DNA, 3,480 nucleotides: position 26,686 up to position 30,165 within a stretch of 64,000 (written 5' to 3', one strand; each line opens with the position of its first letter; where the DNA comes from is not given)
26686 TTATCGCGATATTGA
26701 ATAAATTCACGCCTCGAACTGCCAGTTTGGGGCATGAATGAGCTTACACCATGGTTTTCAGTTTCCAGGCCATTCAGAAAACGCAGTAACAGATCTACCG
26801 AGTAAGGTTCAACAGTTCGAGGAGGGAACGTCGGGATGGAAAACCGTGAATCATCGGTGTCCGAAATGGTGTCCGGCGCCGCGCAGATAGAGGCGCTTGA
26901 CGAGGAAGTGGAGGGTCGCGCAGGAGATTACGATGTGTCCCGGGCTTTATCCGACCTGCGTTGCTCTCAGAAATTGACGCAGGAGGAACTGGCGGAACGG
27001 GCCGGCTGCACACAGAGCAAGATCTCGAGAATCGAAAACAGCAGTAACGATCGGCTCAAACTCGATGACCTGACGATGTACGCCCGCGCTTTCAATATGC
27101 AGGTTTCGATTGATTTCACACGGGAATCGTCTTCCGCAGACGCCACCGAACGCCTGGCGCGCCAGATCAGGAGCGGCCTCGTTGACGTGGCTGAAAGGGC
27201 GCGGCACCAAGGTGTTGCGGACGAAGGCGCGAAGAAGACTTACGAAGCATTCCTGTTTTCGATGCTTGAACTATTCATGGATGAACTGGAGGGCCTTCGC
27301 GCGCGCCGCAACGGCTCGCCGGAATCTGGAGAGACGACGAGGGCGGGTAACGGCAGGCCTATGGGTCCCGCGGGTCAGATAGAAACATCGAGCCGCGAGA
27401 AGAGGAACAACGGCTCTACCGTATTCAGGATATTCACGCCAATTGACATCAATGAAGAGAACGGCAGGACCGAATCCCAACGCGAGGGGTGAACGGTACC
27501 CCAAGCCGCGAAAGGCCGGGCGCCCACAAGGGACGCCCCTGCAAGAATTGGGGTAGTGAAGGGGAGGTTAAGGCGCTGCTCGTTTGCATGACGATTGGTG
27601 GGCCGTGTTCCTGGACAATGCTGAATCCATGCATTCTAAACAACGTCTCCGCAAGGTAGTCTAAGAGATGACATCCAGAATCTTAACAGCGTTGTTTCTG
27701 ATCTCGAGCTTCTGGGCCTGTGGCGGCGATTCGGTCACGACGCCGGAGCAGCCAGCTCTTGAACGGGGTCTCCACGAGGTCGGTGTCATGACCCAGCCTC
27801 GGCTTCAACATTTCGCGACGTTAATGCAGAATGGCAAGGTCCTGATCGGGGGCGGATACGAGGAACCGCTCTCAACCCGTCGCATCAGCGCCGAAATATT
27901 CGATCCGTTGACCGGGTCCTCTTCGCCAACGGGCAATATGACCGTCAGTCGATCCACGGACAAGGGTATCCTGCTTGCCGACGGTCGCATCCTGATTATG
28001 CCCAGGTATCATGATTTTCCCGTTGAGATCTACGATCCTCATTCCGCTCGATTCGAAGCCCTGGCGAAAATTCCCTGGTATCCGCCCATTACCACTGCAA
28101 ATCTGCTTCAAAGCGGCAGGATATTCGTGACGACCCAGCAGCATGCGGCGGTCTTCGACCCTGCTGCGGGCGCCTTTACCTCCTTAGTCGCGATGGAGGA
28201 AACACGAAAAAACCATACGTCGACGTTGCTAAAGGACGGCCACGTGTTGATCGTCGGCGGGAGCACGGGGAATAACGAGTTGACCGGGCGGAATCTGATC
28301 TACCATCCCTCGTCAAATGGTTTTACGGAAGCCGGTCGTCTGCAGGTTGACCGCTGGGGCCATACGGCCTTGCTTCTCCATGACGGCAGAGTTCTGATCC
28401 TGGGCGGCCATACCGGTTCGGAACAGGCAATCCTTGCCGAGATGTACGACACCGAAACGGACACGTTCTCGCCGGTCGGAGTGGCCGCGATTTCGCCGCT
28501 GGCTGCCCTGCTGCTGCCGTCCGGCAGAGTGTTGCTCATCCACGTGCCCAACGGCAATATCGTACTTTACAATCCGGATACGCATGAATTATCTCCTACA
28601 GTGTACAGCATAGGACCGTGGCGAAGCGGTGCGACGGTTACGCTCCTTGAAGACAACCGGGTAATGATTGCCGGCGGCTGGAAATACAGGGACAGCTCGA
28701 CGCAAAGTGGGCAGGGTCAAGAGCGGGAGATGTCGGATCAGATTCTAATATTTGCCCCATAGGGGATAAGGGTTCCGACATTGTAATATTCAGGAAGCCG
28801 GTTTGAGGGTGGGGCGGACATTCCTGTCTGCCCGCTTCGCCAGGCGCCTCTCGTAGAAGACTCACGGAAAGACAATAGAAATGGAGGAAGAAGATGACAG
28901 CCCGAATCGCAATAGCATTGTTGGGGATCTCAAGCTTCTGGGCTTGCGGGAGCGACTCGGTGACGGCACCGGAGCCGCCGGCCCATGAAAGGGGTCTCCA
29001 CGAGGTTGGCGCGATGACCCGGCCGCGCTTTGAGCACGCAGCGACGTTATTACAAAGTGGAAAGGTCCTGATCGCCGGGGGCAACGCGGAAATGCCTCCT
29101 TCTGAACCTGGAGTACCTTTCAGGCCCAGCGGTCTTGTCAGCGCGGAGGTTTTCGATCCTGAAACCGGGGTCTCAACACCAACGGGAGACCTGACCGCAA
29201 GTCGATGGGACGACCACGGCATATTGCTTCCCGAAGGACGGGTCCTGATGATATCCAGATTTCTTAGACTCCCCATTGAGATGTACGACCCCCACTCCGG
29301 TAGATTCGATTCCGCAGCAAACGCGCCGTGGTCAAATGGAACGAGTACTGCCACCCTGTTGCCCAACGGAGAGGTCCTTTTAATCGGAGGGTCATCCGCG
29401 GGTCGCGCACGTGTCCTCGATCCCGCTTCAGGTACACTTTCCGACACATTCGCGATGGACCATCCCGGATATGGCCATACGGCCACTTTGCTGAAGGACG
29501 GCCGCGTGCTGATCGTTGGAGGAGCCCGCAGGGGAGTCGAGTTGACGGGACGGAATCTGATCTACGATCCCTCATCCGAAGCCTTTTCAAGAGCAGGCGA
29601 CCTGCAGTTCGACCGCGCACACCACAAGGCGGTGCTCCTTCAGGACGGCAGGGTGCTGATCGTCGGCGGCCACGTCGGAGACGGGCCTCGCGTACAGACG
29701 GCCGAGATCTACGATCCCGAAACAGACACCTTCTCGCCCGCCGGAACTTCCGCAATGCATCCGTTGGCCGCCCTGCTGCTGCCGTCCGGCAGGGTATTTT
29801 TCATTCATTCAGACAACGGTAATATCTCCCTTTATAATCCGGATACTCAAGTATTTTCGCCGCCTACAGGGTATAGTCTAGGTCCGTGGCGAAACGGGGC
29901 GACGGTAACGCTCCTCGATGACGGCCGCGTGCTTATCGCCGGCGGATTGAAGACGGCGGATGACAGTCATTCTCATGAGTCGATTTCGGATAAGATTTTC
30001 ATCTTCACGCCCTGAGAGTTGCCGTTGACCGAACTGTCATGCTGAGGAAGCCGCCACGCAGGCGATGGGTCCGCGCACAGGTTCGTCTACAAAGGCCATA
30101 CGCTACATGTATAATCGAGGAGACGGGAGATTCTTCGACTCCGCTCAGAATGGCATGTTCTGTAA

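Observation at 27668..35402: Six head-to-tail Kelch beta-propeller lipoprotein genes, with two more copies at 11622 and 22884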

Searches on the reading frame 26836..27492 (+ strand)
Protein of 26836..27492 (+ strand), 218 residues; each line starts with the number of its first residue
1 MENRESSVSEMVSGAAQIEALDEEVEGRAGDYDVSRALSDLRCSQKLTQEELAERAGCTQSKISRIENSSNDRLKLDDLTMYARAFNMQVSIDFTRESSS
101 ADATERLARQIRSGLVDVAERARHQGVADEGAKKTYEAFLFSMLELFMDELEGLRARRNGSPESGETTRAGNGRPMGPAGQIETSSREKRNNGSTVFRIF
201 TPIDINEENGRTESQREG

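Call 6: search_protein_families(library=ncbifam, proteins=[window:26836-27492:+], max_evalue=0.01)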
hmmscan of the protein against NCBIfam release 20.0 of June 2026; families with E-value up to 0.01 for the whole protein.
window:26836-27492:+ (218 aa): 8 families
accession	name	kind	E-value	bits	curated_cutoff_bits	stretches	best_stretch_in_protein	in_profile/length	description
TIGR03070.1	couple_hipB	subfamily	1.2e-06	28.3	71.65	1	35-89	4-57/58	type II toxin-antitoxin system Y4mF family antitoxin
NF041951.1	phage_RstR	subfamily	3.4e-05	24.1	80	1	34-101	3-67/108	RstR family transcriptional repressor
NF007271.0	PRK09726.1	equivalog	7.1e-05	22.7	79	1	37-97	16-75/88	type II toxin-antitoxin system antitoxin HipB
NF007408.0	PRK09943.1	equivalog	0.00024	20.7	211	1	35-140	9-110/185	HTH-type transcriptional regulator PuuR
TIGR02937.1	sigma70-ECF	superfamily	0.00071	19.2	42.9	1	37-75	124-162/165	sigma-70 family RNA polymerase sigma factor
NF047948.1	male_kill_WMK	equivalog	0.0008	18.9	300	1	27-107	156-235/300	WO male-killing family protein Wmk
TIGR03830.1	CxxCG_CxxCG_HTH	subfamily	0.0013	18.6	61.8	1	15-71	51-103/127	type II TA system antitoxin MqsA family protein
TIGR02980.1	SigBFG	subfamily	0.0018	18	234.35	1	40-75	188-223/227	SigB/SigF/SigG family RNA polymerase sigma factor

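Call 47: search_protein_families(library=pfam, proteins=[window:26836-27492:+], max_evalue=0.001)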
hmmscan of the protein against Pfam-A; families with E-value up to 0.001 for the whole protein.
window:26836-27492:+ (218 aa): 6 families
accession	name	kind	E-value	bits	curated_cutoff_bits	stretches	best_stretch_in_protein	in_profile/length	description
PF01381.28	HTH_3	-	2.7e-09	37.4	23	1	40-88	3-50/55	Helix-turn-helix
PF13560.12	HTH_31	-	3.6e-09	37.2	27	1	36-88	4-56/64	Helix-turn-helix domain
PF13744.12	HTH_37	-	3.3e-06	27.3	27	1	36-93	21-78/80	Helix-turn-helix domain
PF13443.12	HTH_26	-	4.2e-05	24.1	22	1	46-90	10-54/63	Cro/C1-type HTH DNA-binding domain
PF04545.22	Sigma70_r4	-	0.00012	21.9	24.1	1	44-75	18-49/50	Sigma-70, region 4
PF12844.13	HTH_19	-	0.00016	21.9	30.2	1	41-85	7-50/64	Helix-turn-helix domain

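Call 70: search_protein_families(library=padloc, proteins=[window:26836-27492:+], max_evalue=0.001)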
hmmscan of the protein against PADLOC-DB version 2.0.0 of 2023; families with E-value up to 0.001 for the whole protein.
window:26836-27492:+ (218 aa): 3 families
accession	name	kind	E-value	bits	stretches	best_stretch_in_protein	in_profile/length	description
PDLC02926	HTH_VI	-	1.5e-12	45.6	1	35-118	3-87/92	-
PDLC04142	capH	-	3.4e-08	32.5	1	37-113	10-82/103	capH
PDLC03951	RmrA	-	0.00045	17.3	1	36-100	11-73/400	-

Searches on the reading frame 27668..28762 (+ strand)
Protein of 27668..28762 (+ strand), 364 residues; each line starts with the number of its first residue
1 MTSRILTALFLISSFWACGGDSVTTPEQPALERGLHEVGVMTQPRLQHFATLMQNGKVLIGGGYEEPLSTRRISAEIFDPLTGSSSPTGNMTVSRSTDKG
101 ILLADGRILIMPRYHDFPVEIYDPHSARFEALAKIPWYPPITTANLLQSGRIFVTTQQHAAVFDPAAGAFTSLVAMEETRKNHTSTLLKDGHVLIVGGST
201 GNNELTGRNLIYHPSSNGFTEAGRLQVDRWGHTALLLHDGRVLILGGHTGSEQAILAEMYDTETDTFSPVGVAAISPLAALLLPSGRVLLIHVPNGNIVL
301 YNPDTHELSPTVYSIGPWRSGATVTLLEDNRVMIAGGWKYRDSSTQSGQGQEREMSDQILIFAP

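Call 5: search_protein_families(library=pfam, proteins=[window:27668-28762:+], max_evalue=0.01)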
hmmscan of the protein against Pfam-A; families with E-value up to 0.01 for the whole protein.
window:27668-28762:+ (364 aa): 9 families
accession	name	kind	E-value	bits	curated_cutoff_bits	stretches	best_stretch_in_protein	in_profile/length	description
PF13964.12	Kelch_6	-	2.2e-22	78.7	25.3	2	45-95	2-50/50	Kelch motif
PF13418.12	Kelch_4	-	9.4e-15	54.7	21.6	0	180-217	2-39/49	Galactose oxidase, central domain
PF01344.31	Kelch_1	-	2.4e-12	46.6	20.1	1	234-270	6-42/46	Kelch motif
PF07646.21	Kelch_2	-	3.3e-09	36.7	21.3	0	190-224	11-46/48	Kelch motif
PF24981.1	Beta-prop_ATRN-LZTR1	-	4e-08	33.3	50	1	158-251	180-283/289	Attractin/LZTR1 beta-propeller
PF24681.1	Kelch_KLHDC2_KLHL20_DRC7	-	7.3e-08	32.4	50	1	178-277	49-151/221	KLHDC2/KLHL20/DRC7 Kelch-repeats domain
PF07250.17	Glyoxal_oxid_N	-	8.7e-07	28.9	37.5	1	157-252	45-140/243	Glyoxal oxidase N-terminus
PF25210.1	Kelch_FKB95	-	3.6e-05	24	70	0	192-270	44-123/268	FKB95, Kelch-repeats domain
PF02698.23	DUF218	-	0.0083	16.5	27.6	0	41-75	12-47/133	DUF218 domain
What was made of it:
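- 27668..28762 (+): K3, Kelch propeller pre-lipoprotein candidate (364 aa), first gene of the tandem array. Pfam Kelch_6 E=2e-22 (call 5).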

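Call 6: search_protein_families(library=ncbifam, proteins=[window:27668-28762:+], max_evalue=0.01)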
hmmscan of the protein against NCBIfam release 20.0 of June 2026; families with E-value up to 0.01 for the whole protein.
window:27668-28762:+ (364 aa): 1 family
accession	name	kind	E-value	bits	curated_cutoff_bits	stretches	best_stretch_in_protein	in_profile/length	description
NF052501.1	RdCuOxGlxASco2837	equivalog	2.4e-10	39.3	800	1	159-223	266-331/645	radical copper oxidase GlxA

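Call 17: find_related_loci(query=A1, collection=genome_contigs, flank=10000)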
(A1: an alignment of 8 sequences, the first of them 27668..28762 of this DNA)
Query A1 (364 aa) in genome_contigs; peptide patterns used: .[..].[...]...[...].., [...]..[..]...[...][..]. (x = any residue, [..] = any of these).
598 stretches matched a pattern (row limit reached: there are more); 585 encode a relative of the query (tblastn E <= 1e-3); the best 80 are kept; 78 distinct loci.
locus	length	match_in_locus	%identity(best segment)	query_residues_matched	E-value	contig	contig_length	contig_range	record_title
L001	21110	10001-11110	86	1-364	0e+0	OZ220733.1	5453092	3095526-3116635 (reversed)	MAG: Candidatus Latescibacterota bacterium isolate cc6a1995-d657-4e87-88a0-a2308bb9e8e7 genome assembly, chromosome: 1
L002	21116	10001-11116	73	1-364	0e+0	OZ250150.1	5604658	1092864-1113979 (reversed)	MAG: Candidatus Latescibacterota bacterium isolate 5c13c588-1760-4ea4-89ab-5ccd14670b69 genome assembly, chromosome: 1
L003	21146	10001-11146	58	1-364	2e-130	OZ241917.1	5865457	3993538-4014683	MAG: Candidatus Latescibacterota bacterium isolate 5e8d6608-c5e3-4027-8d72-793febe4c990 genome assembly, chromosome: 1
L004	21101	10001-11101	58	1-364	7e-130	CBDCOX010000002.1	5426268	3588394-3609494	MAG: Candidatus Latescibacterota bacterium isolate 3c4b53aa-e325-4963-aa18-2d5493478633 genome assembly, contig: contig_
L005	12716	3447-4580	56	1-364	2e-125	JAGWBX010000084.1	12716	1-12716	MAG: Candidatus Latescibacterota bacterium isolate 277c_44 scaffold_10153, whole genome shotgun sequence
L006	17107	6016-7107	94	1-364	0e+0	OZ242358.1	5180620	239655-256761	MAG: Candidatus Latescibacterota bacterium isolate bac68e43-bb0c-4055-920f-ab3f04e5d652 genome assembly, chromosome: 1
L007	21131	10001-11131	56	1-364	4e-124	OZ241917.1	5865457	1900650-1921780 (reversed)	MAG: Candidatus Latescibacterota bacterium isolate 5e8d6608-c5e3-4027-8d72-793febe4c990 genome assembly, chromosome: 1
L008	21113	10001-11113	55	1-364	3e-120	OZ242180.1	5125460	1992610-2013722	MAG: Candidatus Latescibacterota bacterium isolate 7123bf0d-be33-4206-a55c-e1281b3fc930 genome assembly, chromosome: 1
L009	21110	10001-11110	54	1-364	8e-114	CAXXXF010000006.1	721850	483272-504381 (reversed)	MAG: Candidatus Latescibacterota bacterium isolate cdc6522c-bbe9-4fa3-a52d-301d393956c9 genome assembly, contig: contig_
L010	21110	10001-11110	53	1-364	5e-111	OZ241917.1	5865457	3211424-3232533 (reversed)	MAG: Candidatus Latescibacterota bacterium isolate 5e8d6608-c5e3-4027-8d72-793febe4c990 genome assembly, chromosome: 1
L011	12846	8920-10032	52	1-364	4e-111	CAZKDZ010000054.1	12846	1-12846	MAG TPA_asm: uncultured bacterium isolate SRP338948_co1_137 genome assembly, contig: k141_268861, whole genome shotgun s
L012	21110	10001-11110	51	1-364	4e-110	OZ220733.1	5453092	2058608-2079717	MAG: Candidatus Latescibacterota bacterium isolate cc6a1995-d657-4e87-88a0-a2308bb9e8e7 genome assembly, chromosome: 1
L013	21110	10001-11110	53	1-364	8e-109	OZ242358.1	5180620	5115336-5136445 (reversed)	MAG: Candidatus Latescibacterota bacterium isolate bac68e43-bb0c-4055-920f-ab3f04e5d652 genome assembly, chromosome: 1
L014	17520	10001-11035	83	1-348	0e+0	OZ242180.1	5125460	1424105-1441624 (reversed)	MAG: Candidatus Latescibacterota bacterium isolate 7123bf0d-be33-4206-a55c-e1281b3fc930 genome assembly, chromosome: 1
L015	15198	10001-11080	40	1-364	1e-67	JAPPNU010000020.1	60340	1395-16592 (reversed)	MAG: Gemmatimonadota bacterium isolate RHO3_bin_7 NODE_1158_length_60340_cov_43.793780, whole genome shotgun sequence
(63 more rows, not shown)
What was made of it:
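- Closest known: Kelch domains of KEAP1 / KLHL / NS1-BP. Different: Relatives in many soil bacteria point to bacterial ancestry rather than recent acquisition from a eukaryote (call 17).
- Relatives include MAGs named RHO2 and RHO3, and Latescibacterota MAGs (call 17).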

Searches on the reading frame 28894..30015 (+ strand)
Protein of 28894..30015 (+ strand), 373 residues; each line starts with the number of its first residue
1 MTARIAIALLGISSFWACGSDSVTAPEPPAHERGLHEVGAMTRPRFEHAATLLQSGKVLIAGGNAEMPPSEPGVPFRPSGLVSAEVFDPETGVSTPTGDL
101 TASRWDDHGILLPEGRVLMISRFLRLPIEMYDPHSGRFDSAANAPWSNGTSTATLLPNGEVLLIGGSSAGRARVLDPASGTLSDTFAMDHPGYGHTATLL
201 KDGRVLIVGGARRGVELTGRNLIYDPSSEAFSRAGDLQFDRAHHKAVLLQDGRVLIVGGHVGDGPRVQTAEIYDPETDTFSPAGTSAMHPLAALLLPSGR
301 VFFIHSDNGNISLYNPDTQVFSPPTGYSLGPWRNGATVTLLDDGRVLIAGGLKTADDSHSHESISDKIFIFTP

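Call 5: search_protein_families(library=pfam, proteins=[window:28894-30015:+], max_evalue=0.01)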
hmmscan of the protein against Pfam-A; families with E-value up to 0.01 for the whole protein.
window:28894-30015:+ (373 aa): 10 families
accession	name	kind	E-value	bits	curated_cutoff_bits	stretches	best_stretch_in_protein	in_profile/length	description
PF13964.12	Kelch_6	-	1.5e-19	69.6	25.3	1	241-284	2-44/50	Kelch motif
PF13418.12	Kelch_4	-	1.2e-17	64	21.6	1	241-285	2-46/49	Galactose oxidase, central domain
PF01344.31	Kelch_1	-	5.9e-14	51.7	20.1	1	243-283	3-42/46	Kelch motif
PF07646.21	Kelch_2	-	2e-13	50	21.3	0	195-234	5-44/48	Kelch motif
PF24981.1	Beta-prop_ATRN-LZTR1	-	3.1e-08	33.7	50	1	189-278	145-239/289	Attractin/LZTR1 beta-propeller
PF24681.1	Kelch_KLHDC2_KLHL20_DRC7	-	1.2e-07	31.7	50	1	190-323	49-193/221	KLHDC2/KLHL20/DRC7 Kelch-repeats domain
PF07250.17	Glyoxal_oxid_N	-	0.00023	20.9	37.5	0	150-212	69-137/243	Glyoxal oxidase N-terminus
PF13415.12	Kelch_3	-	0.00037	21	22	0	203-248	2-47/48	Galactose oxidase, central domain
PF02698.23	DUF218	-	0.00059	20.2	27.6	0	38-71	10-42/133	DUF218 domain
PF24996.1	NANM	-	0.001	18.5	45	0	222-274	169-221/350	N-acetylneuraminate epimerase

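Call 31: find_encoding_contigs(protein=window:28894-30015:+, flank=6000, max_places=8)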
Protein window:28894-30015:+ (373 aa): 4 contigs read that carry it; 3 places shown.
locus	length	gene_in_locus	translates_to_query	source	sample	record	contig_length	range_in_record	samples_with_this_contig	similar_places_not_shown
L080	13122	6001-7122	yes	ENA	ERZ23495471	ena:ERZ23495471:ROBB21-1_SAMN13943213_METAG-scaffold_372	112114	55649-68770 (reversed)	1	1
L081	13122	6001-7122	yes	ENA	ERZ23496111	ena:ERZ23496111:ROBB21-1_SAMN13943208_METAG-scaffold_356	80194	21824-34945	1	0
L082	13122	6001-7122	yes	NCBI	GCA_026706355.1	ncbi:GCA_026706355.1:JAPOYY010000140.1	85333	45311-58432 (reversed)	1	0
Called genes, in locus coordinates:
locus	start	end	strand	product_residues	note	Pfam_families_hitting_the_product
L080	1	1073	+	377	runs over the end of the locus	PF07250:Glyoxal_oxid_N (faint), PF13415:Beta-prop_FBX42 (faint), PF13418:Beta-prop_TYW4 (faint), PF24681:Kelch_KLHDC2_KLHL20_DRC7 (faint), PF24981:Beta-prop_ATRN-LZTR1 (faint), PF01344:Kelch_1 (faint), PF07646:Kelch_2 (faint)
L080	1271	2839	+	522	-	-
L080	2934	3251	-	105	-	PF04545:Sigma70_r4 (faint), PF13744:HTH_37 (weak), PF01381:HTH_3 (weak), PF13560:HTH_31 (weak)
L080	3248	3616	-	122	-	PF05973:Gp49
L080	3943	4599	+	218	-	PF13560:HTH_31, PF13744:HTH_37 (weak), PF01381:HTH_3, PF13443:HTH_26 (faint)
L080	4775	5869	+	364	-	PF07250:Glyoxal_oxid_N (faint), PF13415:Beta-prop_FBX42 (faint), PF24681:Kelch_KLHDC2_KLHL20_DRC7 (faint), PF01344:Kelch_1 (faint), PF07646:Kelch_2 (faint), PF24981:Beta-prop_ATRN-LZTR1 (weak), PF13418:Beta-prop_TYW4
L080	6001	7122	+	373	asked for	PF07250:Glyoxal_oxid_N (faint), PF13415:Beta-prop_FBX42 (faint), PF24681:Kelch_KLHDC2_KLHL20_DRC7 (faint), PF24981:Beta-prop_ATRN-LZTR1 (faint), PF07646:Kelch_2 (faint), PF13964:Beta-prop_Calicin (faint), PF13418:Beta-prop_TYW4 (weak), PF01344:Kelch_1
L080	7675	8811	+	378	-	PF07250:Glyoxal_oxid_N (faint), PF13415:Beta-prop_FBX42 (faint), PF13418:Beta-prop_TYW4 (faint), PF24681:Kelch_KLHDC2_KLHL20_DRC7 (faint), PF24981:Beta-prop_ATRN-LZTR1 (faint), PF01344:Kelch_1 (faint), PF07646:Kelch_2 (faint)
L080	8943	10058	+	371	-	PF07250:Glyoxal_oxid_N (faint), PF13415:Beta-prop_FBX42 (faint), PF24681:Kelch_KLHDC2_KLHL20_DRC7 (faint), PF24981:Beta-prop_ATRN-LZTR1 (faint), PF01344:Kelch_1 (faint), PF07646:Kelch_2 (faint), PF13418:Beta-prop_TYW4 (weak)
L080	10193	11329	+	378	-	PF07250:Glyoxal_oxid_N (faint), PF13415:Beta-prop_FBX42 (faint), PF13418:Beta-prop_TYW4 (faint), PF13964:Beta-prop_Calicin (faint), PF24681:Kelch_KLHDC2_KLHL20_DRC7 (faint), PF24981:Beta-prop_ATRN-LZTR1 (faint), PF07646:Kelch_2 (faint), PF01344:Kelch_1 (weak)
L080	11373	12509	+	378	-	PF07250:Glyoxal_oxid_N (faint), PF13415:Beta-prop_FBX42 (faint), PF24681:Kelch_KLHDC2_KLHL20_DRC7 (faint), PF24981:Beta-prop_ATRN-LZTR1 (faint), PF07646:Kelch_2 (faint), PF13418:Beta-prop_TYW4 (weak), PF01344:Kelch_1 (weak)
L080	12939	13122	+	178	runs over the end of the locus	PF08534:Redoxin, PF00578:AhpC-TSA, PF00085:Thioredoxin (weak), PF13098:Thioredoxin_2 (weak), PF13905:Thioredoxin_8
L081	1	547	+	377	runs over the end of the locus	PF07250:Glyoxal_oxid_N (faint), PF13415:Beta-prop_FBX42 (faint), PF13418:Beta-prop_TYW4 (faint), PF24681:Kelch_KLHDC2_KLHL20_DRC7 (faint), PF24981:Beta-prop_ATRN-LZTR1 (faint), PF01344:Kelch_1 (faint), PF07646:Kelch_2 (faint)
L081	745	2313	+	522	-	-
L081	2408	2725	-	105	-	PF04545:Sigma70_r4 (weak), PF13744:HTH_37 (weak), PF01381:HTH_3 (weak), PF13560:HTH_31 (weak)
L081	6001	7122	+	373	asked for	PF07250:Glyoxal_oxid_N (faint), PF13415:Beta-prop_FBX42 (faint), PF24681:Kelch_KLHDC2_KLHL20_DRC7 (faint), PF24981:Beta-prop_ATRN-LZTR1 (faint), PF07646:Kelch_2 (faint), PF13964:Beta-prop_Calicin (faint), PF13418:Beta-prop_TYW4 (weak), PF01344:Kelch_1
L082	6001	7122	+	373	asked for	PF07250:Glyoxal_oxid_N (faint), PF13415:Beta-prop_FBX42 (faint), PF24681:Kelch_KLHDC2_KLHL20_DRC7 (faint), PF24981:Beta-prop_ATRN-LZTR1 (faint), PF07646:Kelch_2 (faint), PF13964:Beta-prop_Calicin (faint), PF13418:Beta-prop_TYW4 (weak), PF01344:Kelch_1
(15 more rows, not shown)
